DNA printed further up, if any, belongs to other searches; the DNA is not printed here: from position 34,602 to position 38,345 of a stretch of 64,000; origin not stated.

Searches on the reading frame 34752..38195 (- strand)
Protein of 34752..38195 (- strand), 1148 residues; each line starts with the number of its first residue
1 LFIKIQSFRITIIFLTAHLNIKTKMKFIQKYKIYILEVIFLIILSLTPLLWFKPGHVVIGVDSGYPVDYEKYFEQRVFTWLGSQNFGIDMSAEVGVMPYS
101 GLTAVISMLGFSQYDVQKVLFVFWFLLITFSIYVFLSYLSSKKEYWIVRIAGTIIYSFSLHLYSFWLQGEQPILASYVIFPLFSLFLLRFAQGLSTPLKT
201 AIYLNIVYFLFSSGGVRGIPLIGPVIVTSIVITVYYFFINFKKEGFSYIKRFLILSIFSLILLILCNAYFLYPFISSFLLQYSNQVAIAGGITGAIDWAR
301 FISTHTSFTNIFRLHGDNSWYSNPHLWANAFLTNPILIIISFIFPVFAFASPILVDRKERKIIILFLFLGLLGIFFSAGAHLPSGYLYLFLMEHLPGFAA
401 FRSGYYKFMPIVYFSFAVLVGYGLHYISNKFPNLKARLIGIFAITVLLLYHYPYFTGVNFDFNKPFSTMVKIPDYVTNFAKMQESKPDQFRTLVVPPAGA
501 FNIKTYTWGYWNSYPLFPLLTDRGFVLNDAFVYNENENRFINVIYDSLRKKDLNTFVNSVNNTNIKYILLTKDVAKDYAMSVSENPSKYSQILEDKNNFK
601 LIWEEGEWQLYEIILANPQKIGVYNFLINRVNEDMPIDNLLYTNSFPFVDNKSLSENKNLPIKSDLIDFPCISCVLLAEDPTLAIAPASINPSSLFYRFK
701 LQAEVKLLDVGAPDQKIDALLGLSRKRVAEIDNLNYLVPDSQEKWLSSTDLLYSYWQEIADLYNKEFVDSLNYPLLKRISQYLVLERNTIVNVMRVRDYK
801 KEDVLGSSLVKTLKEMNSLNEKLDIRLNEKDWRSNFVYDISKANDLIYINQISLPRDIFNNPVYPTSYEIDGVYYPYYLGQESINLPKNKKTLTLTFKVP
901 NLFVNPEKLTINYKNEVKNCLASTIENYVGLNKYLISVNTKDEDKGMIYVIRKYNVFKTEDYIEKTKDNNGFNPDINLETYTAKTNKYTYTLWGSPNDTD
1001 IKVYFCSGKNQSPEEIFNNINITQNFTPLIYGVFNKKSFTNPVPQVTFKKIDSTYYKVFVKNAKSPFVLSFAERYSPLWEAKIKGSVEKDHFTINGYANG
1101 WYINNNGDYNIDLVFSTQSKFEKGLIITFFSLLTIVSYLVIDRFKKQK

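Call 15: search_protein_families(library=pfam, proteins=[window:34752-38195:-], max_evalue=0.01)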
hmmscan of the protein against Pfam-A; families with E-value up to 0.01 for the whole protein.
window:34752-38195:- (1148 aa): 1 family
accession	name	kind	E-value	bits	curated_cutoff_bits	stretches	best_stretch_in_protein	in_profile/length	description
PF11847.13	GT-C_AftD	-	1.3e-09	37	26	1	303-594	236-528/661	Alpha-(1->3)-arabinofuranosyltransferase, N-terminal GT-C domain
